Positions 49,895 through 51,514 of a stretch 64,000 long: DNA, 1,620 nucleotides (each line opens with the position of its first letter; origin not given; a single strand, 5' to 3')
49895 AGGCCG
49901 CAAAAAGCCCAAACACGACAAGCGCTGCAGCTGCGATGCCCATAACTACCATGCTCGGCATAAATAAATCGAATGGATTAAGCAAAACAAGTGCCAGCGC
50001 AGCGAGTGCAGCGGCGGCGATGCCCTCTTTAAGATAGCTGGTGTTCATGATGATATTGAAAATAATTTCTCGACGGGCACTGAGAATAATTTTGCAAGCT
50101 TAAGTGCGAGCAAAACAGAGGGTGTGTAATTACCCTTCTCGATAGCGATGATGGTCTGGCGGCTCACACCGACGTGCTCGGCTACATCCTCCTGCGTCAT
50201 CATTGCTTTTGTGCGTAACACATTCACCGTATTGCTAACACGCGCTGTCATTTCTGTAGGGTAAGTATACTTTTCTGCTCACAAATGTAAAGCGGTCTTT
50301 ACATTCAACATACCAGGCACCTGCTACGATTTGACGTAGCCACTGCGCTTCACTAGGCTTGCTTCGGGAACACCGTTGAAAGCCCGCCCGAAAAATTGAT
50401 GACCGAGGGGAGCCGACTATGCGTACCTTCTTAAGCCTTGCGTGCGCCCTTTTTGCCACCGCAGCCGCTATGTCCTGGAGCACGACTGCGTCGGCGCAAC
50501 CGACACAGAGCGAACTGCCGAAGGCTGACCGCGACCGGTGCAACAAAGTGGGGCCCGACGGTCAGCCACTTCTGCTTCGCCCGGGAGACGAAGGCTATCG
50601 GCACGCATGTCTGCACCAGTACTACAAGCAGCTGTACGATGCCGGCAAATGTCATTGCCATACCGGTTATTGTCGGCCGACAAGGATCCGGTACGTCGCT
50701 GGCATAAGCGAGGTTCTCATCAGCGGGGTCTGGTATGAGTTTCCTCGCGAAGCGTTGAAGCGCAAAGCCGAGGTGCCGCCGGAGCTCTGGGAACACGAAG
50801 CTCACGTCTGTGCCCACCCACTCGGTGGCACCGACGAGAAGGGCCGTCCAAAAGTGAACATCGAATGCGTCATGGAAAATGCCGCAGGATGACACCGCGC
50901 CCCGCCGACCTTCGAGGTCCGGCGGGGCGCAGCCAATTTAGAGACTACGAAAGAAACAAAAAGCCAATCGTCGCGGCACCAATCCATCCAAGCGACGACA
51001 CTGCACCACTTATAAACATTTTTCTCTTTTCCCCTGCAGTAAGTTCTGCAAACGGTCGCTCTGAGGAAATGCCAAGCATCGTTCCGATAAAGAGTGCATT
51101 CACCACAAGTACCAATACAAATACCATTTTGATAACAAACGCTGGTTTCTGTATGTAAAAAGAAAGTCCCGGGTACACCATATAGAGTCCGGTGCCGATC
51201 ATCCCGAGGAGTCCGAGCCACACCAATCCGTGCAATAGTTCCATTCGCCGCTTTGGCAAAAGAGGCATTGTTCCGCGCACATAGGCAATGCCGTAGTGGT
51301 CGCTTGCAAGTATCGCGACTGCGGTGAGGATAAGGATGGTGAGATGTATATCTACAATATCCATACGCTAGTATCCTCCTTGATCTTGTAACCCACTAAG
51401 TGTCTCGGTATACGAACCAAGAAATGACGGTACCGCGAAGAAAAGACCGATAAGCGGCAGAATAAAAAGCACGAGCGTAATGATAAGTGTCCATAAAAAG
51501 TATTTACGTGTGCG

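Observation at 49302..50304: Duplicated 20-bp palindrome links an XRE regulator and its membrane partner to a Met-rich peptide and the Msr/CcdA operon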

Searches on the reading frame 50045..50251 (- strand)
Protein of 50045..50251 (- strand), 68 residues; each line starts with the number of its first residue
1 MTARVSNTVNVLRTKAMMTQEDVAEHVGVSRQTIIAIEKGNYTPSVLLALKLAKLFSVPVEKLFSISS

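Call 4: search_protein_families(library=pfam, proteins=[window:50045-50251:-], max_evalue=0.01)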
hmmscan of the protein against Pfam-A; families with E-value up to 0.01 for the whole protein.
window:50045-50251:- (68 aa): 10 families
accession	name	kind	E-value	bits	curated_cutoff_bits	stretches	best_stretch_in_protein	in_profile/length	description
PF01381.28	HTH_3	-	3.7e-14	52.9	23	1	12-63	4-55/55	Helix-turn-helix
PF12844.13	HTH_19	-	1.1e-09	38.4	30.2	1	12-64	7-59/64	Helix-turn-helix domain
PF13560.12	HTH_31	-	1.8e-07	31.8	27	1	12-61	9-59/64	Helix-turn-helix domain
PF13413.12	HTH_25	-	0.0006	20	24.6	1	13-42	6-35/62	Helix-turn-helix domain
PF04545.22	Sigma70_r4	-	0.0016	18.4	24.1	1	12-39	15-42/50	Sigma-70, region 4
PF13545.12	HTH_Crp_2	-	0.0027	18.1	27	1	17-35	22-40/70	Crp-like helix-turn-helix domain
PF13404.12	HTH_AsnC-type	-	0.004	17.4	27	1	10-35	10-35/42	AsnC-type helix-turn-helix domain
PF13443.12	HTH_26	-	0.005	17.5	22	1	11-64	5-58/63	Cro/C1-type HTH DNA-binding domain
PF13542.12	HTH_Tnp_ISL3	-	0.0094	15.8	27.4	0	15-37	25-46/51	Helix-turn-helix domain of transposase family ISL3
PF13384.12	HTH_23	-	0.0099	16.1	24.6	0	12-34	12-34/50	Homeodomain-like domain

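Call 10: find_encoding_contigs(protein=window:50045-50251:-, flank=10000, max_places=10)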
Protein window:50045-50251:- (68 aa): 5 contigs read that carry it; 3 places shown.
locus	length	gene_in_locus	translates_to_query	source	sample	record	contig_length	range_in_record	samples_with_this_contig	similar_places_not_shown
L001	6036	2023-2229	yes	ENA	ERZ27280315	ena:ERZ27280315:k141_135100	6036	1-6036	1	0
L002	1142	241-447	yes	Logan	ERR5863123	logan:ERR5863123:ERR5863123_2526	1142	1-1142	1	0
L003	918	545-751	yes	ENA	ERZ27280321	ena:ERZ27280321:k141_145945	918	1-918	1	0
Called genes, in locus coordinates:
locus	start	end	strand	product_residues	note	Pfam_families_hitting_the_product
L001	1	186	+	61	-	?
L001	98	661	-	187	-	-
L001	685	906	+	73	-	-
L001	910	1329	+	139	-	-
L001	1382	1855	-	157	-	-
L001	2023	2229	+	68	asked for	PF12844:HTH_19, PF13560:HTH_31 (weak), PF01381:HTH_3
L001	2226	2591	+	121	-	-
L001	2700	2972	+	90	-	-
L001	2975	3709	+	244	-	-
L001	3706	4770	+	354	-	PF00578:AhpC-TSA, PF08534:Redoxin, PF13905:Thioredoxin_8 (weak), PF17991:Thioredoxin_10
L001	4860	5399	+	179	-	PF01625:PMSR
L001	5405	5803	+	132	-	PF01641:SelR, PF24046:At4g08330 (faint)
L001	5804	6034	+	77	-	?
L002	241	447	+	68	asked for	PF12844:HTH_19, PF13560:HTH_31 (weak), PF01381:HTH_3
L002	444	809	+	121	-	-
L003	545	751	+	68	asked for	PF12844:HTH_19, PF13560:HTH_31 (weak), PF01381:HTH_3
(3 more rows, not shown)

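Call 11: find_homologous_proteins(query=window:50045-50251:-)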
Query window:50045-50251:- (68 aa): 4257 proteins with E <= 0.001 among 4257 candidates; the best 120 are listed.
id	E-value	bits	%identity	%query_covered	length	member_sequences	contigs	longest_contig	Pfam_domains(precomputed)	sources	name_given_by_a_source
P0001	8.1e-34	131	100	100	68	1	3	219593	PF12844.14,PF01381.29,PF13560.13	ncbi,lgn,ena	-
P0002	1.2e-23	99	77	97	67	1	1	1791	PF12844.14,PF01381.29,PF24250.2,PF13560.13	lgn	-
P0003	3.4e-23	98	78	99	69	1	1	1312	PF12844.14,PF01381.29,PF13560.13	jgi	-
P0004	4.1e-22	94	78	93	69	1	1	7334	PF12844.14,PF01381.29,PF13560.13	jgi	jgi:putative transcriptional regulator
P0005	7.2e-22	94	75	99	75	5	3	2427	PF12844.14,PF13413.13,PF01381.29,PF24250.2,PF13560.13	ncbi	-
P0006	8.2e-22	93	78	93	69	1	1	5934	PF12844.14,PF01381.29,PF13560.13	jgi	jgi:putative transcriptional regulator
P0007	9.8e-22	93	69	100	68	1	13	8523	PF12844.14,PF01381.29,PF24250.2,PF13560.13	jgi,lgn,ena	-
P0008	1.0e-21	93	73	99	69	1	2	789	PF12844.14,PF01381.29,PF24250.2,PF13560.13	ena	-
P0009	1.0e-21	93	75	99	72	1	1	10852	PF12844.14,PF01381.29,PF13560.13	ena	-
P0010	1.5e-21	93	73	99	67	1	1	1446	PF13412.13,PF12844.14,PF01381.29,PF13404.13,PF13560.13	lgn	-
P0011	1.8e-21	92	72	100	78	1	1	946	PF12844.14,PF01381.29,PF13560.13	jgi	jgi:putative transcriptional regulator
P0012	2.9e-21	92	69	99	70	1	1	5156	PF12844.14,PF13413.13,PF01381.29,PF24250.2,PF13560.13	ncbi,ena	-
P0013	3.9e-21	91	75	93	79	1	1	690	PF12844.14,PF01381.29,PF13560.13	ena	-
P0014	3.9e-21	91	75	99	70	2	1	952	PF12844.14,PF13413.13,PF01381.29,PF13560.13,PF13443.13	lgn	-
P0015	4.0e-21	91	72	100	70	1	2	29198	PF12844.14,PF01381.29,PF13560.13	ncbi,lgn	-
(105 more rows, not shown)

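Call 13: find_related_loci(query=A2, collection=genome_contigs, flank=6000)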
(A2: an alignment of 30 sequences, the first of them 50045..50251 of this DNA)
Query A2 (68 aa) in genome_contigs; peptide patterns used: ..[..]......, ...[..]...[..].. (x = any residue, [..] = any of these).
600 stretches matched a pattern (row limit reached: there are more); 598 encode a relative of the query (tblastn E <= 1e-3); the best 80 are kept; 80 distinct loci.
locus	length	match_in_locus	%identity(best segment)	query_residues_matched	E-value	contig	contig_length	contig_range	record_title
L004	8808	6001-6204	68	1-68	1e-27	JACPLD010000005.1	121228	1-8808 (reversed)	MAG: Candidatus Kaiserbacteria bacterium isolate NC_groundwater_512_Ag_S-0.1um_55_27 S35_SO-1_scaffold_237658, whole gen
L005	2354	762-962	69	1-67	2e-27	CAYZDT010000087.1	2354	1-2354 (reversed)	MAG TPA_asm: uncultured Candidatus Saccharibacteria bacterium isolate binchicken_co128_363 genome assembly, contig: NODE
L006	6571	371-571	70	1-67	3e-27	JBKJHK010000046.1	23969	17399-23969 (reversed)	MAG: Parcubacteria group bacterium isolate ant_bin.105 S1Ck117_2867222_flag_1_multi_12.0000_len_23969, whole genome shot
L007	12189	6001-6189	73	4-66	1e-26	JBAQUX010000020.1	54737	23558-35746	MAG: Minisyncoccia bacterium isolate MFD03283_ilm_asm_bin10 k127_30447, whole genome shotgun sequence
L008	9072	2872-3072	69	1-67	3e-26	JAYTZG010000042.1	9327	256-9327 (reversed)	MAG: Candidatus Paceibacterota bacterium isolate GFS_6291 GFS_6291_41, whole genome shotgun sequence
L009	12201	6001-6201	66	1-67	2e-25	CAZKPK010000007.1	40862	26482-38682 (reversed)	MAG TPA_asm: uncultured Candidatus Saccharibacteria bacterium isolate SRP269290_co1_320 genome assembly, contig: NODE_97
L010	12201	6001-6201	66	1-67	3e-25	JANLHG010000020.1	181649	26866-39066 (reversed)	MAG: Patescibacteria group bacterium isolate P6-11 k99_400570, whole genome shotgun sequence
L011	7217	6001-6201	66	1-67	3e-25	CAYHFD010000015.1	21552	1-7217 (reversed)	MAG TPA_asm: uncultured Candidatus Saccharibacteria bacterium isolate ERP119705_co11_13 genome assembly, contig: NODE_20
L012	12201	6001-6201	66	1-67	3e-25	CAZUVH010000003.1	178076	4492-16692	MAG TPA_asm: uncultured Candidatus Saccharibacteria bacterium isolate SRP287051_co2_176 genome assembly, contig: NODE_13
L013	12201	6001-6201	63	1-67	4e-25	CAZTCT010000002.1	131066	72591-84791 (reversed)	MAG TPA_asm: uncultured Candidatus Saccharibacteria bacterium isolate SRP329715_co1_218 genome assembly, contig: NODE_12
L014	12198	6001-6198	67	1-66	5e-25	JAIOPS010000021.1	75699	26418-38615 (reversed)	MAG: Candidatus Kaiserbacteria bacterium isolate LakeFargette_0920_ALND_MAG_55_14 LacPavin_0920_ALND_scaffold_457002, wh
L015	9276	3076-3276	63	1-67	6e-25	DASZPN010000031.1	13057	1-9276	MAG TPA_asm: Candidatus Paceibacterota bacterium isolate SMAG_U5972 k141_328872, whole genome shotgun sequence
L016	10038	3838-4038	61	1-67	1e-24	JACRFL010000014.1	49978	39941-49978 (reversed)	MAG: Candidatus Kaiserbacteria bacterium isolate NC_groundwater_1724_Pr3_B-0.1um_57_17 SR-2_scaffold_141_3217615, whole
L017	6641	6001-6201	64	1-67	9e-25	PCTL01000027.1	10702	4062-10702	MAG: Candidatus Lloydbacteria bacterium CG22_combo_CG10-13_8_21_14_all_47_15 CG22_scaffold_4497_c, whole genome shotgun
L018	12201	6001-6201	66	1-67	1e-24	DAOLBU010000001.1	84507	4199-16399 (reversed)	MAG TPA_asm: Candidatus Paceibacterota bacterium isolate AMR_MDS_0110 NODE_154_length_84507_cov_5.532977, whole genome s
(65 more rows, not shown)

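Call 20: search_protein_families(library=ncbifam, proteins=[window:50045-50251:-, L008:3533-4066:+], max_evalue=0.01)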
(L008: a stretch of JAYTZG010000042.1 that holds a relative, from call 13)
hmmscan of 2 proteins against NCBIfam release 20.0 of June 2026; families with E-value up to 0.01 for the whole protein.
window:50045-50251:- (68 aa): 14 families
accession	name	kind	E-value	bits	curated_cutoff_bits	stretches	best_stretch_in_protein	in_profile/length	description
TIGR03070.1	couple_hipB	subfamily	3e-09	36.7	71.65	1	6-51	4-49/58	type II toxin-antitoxin system Y4mF family antitoxin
NF041951.1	phage_RstR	subfamily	8.2e-09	35.7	80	1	6-64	4-62/108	RstR family transcriptional repressor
NF003162.0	PRK04140.1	equivalog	3.4e-06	26.3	263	1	8-64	130-186/317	transcriptional regulator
TIGR00270.2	TIGR00270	equivalog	4.5e-06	26.6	110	1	9-58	80-129/159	multiprotein bridging factor aMBF1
NF006015.0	PRK08154.1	subfamily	6.2e-06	25.6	204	1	4-65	30-91/314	anaerobic benzoate catabolism transcriptional regulator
TIGR03879.1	near_KaiC_dom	domain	8.1e-06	26.2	65.1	1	7-43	25-61/91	probable regulatory domain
NF047948.1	male_kill_WMK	equivalog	1.2e-05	24.9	300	1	4-65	5-66/300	WO male-killing family protein Wmk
NF007408.0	PRK09943.1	equivalog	1.4e-05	24.7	211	1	8-65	11-68/185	HTH-type transcriptional regulator PuuR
NF052239.1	antitox_spr1629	equivalog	4.4e-05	22.7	335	1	8-60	6-58/377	spr1629 family repressor/antitoxin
TIGR02607.1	antidote_HigA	equivalog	0.00024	20.9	47.7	1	18-58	21-61/81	HigA family addiction module antitoxin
NF007271.0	PRK09726.1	equivalog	0.0005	20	79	1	5-40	13-48/88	type II toxin-antitoxin system antitoxin HipB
NF010465.0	PRK13890.1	equivalog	0.0025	17.9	96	1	10-64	9-65/121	conjugal transfer protein TrbA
TIGR03830.1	CxxCG_CxxCG_HTH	subfamily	0.0027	17.5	61.8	1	6-49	67-110/127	type II TA system antitoxin MqsA family protein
NF041575.1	antitoxPezA_Strep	equivalog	0.0093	15.9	290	1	6-58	3-55/158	type II toxin-antitoxin system antitoxin PezA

L008:3533-4066:+ (177 aa): 11 families
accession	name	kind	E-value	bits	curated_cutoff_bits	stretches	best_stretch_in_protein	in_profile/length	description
TIGR01068.1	thioredoxin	equivalog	1.9e-07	31.2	96.8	1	88-168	10-89/101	thioredoxin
TIGR01126.1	pdi_dom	equivalog_domain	1.1e-06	28.8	107.2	1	88-174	10-99/105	protein disulfide-isomerase domain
TIGR00385.1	dsbE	subfamily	5.7e-05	22.8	123.15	1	57-135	27-103/173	DsbE family thiol:disulfide interchange protein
NF045694.1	seleno_TsoB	exception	0.00023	19.4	805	1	71-160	448-550/572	rhodanese/DsbD fusion-like selenoprotein TsoB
NF040494.1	nitrored_ArsF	subfamily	0.0016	18.8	60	0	95-157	3-73/106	nitrophenyl compound nitroreductase subunit ArsF family protein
NF043050.1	DisulfRedDsbH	equivalog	0.002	18.2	190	0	78-162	44-144/166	disulfide reductase DsbH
NF006898.0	PRK09381.1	equivalog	0.003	17.9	138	1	89-153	18-82/109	thioredoxin TrxA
NF052435.1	BamI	equivalog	0.0036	17.2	180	1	5-88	6-95/226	biofilm-associated metzincin protease inhibitor BamI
NF011941.0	PRK15412.1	equivalog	0.0046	16.5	359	1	81-132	59-105/185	thiol:disulfide interchange protein DsbE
TIGR02738.1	TrbB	equivalog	0.0054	16.4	132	1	73-121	43-79/153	type-F conjugative transfer system pilin assembly thiol-disulfide isomerase TrbB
NF041202.1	StoA_CxxC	exception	0.0066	16.3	210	0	72-130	31-90/163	endospore biogenesis thiol-disulfide oxidoreductase StoA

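Call 33: search_solved_structures(query=window:50045-50251:-, max_evalue=0.001, show_alignments=3)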
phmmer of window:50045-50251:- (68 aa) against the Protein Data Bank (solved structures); distinct sequences matched with E-value up to 0.001: 5.
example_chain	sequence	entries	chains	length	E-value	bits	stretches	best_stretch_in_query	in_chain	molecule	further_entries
9k3w_A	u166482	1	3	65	7.2e-13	51.3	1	6-65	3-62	Transcriptional regulator, PbsX family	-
1utx_A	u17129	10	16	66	6.8e-10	42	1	6-65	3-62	CYLR2 | cytolysin regulator 2 | PUTATIVE TRANSCRIPTION REGULATOR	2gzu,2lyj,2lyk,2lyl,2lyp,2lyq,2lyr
2xiu_A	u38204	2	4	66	9.4e-10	41.6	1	6-65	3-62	CYLR2 | CYLR2 SYNONYM CYTOLYSIN REPRESSOR 2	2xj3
8tac_A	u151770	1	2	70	7.5e-05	26.3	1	4-57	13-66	DBP48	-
2k9q_A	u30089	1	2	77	0.00068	23.3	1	5-64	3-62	uncharacterized protein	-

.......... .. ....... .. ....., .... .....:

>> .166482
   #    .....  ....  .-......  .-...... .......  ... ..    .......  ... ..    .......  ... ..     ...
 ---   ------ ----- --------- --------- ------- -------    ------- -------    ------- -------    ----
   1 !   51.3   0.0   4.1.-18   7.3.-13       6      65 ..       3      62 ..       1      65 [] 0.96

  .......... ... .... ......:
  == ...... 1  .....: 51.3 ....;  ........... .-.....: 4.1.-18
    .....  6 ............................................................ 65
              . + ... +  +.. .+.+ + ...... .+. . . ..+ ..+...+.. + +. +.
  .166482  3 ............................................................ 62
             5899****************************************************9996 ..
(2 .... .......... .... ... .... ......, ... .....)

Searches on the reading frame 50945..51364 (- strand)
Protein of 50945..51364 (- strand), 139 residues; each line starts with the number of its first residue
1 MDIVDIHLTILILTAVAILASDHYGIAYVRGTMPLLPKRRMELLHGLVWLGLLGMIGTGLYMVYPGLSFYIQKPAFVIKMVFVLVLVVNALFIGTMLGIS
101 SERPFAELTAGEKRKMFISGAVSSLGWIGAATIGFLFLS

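Call 4: search_protein_families(library=pfam, proteins=[window:50945-51364:-], max_evalue=0.01)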
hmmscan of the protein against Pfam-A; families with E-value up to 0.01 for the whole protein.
window:50945-51364:- (139 aa): 1 family
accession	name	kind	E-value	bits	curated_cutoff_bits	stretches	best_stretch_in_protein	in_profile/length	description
PF09980.14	DUF2214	-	7.6e-05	23.1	34.1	1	10-98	11-97/147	Predicted membrane protein (DUF2214)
